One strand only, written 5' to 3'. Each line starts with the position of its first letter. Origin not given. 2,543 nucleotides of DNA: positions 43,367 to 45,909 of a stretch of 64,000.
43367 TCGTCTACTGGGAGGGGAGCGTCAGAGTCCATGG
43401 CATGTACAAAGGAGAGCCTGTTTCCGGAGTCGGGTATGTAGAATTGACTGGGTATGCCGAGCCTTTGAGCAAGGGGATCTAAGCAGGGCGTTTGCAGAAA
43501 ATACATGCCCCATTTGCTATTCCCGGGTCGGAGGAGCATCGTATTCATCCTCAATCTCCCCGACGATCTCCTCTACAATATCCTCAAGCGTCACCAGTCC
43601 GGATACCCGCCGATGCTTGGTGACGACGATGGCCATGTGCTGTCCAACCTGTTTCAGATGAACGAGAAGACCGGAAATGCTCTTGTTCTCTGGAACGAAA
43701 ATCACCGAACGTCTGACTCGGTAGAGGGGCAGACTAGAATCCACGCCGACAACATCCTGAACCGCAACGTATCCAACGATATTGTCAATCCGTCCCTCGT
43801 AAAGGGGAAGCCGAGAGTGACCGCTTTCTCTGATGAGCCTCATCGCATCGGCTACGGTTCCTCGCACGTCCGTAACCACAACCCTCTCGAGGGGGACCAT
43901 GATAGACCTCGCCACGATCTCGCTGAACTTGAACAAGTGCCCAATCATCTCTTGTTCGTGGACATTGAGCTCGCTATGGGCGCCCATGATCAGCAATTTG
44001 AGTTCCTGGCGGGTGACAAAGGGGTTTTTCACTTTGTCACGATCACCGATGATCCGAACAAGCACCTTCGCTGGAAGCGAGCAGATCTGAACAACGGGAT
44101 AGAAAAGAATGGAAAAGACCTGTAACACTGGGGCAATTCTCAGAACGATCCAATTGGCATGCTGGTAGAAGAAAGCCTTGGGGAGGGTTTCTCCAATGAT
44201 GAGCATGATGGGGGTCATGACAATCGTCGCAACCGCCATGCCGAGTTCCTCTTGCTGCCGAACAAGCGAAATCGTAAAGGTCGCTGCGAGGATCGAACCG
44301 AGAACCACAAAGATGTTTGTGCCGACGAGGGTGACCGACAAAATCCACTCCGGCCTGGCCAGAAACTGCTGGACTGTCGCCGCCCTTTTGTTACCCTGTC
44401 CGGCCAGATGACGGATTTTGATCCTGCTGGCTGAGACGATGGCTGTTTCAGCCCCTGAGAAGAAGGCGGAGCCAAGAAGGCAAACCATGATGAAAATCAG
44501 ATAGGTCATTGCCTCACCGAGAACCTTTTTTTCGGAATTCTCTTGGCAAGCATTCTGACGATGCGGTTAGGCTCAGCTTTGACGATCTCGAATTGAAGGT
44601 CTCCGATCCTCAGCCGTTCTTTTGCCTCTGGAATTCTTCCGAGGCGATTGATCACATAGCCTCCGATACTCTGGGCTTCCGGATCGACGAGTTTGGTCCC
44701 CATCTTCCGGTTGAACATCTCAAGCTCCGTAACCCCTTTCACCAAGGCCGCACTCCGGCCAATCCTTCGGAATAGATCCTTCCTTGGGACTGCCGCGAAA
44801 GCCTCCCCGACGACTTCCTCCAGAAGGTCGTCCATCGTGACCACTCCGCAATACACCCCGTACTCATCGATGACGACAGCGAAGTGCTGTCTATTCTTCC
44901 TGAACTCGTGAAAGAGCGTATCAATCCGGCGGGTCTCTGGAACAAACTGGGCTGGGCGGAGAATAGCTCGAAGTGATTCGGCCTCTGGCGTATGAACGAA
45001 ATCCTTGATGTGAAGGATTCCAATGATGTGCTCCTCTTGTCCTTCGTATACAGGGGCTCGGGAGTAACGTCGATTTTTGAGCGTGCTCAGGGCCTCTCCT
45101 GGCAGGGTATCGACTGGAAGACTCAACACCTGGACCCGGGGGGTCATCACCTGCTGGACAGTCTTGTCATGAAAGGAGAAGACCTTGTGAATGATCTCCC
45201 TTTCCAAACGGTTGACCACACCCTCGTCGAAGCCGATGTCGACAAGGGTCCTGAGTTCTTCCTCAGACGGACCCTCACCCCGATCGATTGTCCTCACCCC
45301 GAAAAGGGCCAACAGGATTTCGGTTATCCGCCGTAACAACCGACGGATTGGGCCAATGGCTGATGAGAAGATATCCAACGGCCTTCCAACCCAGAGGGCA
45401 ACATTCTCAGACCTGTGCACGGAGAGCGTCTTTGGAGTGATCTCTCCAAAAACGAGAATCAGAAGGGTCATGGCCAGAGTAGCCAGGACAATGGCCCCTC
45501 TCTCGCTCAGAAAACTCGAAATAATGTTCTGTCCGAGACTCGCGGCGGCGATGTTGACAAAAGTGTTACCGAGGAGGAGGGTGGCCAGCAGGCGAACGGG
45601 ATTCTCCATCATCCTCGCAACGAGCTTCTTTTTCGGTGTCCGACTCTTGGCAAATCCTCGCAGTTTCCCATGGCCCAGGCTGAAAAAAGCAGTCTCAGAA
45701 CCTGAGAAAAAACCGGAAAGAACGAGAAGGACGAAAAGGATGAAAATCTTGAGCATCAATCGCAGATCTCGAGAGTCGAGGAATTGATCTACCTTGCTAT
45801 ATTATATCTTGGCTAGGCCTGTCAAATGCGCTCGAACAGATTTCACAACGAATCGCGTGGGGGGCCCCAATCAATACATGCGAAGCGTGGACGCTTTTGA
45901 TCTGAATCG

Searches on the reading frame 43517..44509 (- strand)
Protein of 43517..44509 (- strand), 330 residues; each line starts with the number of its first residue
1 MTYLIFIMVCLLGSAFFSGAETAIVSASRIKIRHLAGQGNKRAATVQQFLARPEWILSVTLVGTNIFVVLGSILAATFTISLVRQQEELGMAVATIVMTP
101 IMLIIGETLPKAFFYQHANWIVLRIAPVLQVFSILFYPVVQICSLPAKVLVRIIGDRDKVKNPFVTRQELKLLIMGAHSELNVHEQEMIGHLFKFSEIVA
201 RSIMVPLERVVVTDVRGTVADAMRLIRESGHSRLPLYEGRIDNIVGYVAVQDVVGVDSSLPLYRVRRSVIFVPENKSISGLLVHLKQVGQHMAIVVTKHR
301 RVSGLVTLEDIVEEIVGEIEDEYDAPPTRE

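Call 66: search_protein_families(library=pfam, proteins=[window:43517-44509:-])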
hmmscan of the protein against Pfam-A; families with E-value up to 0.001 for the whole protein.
window:43517-44509:- (330 aa): 2 families
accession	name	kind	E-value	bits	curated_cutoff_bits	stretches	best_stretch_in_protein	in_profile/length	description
PF01595.25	CNNM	-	1.6e-47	161.9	28.4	1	6-185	2-179/181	Cyclin M transmembrane N-terminal domain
PF00571.33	CBS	-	9.6e-10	39.1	24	2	266-316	6-56/57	CBS domain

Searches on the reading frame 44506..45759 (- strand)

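Call 66: search_protein_families(library=pfam, proteins=[window:44506-45759:-])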
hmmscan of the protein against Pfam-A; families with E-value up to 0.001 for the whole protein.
window:44506-45759:- (417 aa): 3 families
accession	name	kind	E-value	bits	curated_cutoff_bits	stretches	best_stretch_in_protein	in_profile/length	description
PF01595.25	CNNM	-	2.3e-49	168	28.4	1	6-184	1-179/181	Cyclin M transmembrane N-terminal domain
PF00571.33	CBS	-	1.4e-16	61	24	2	201-256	1-53/57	CBS domain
PF03471.22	CorC_HlyC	-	2.9e-15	56.5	27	1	335-407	5-79/81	Transporter associated domain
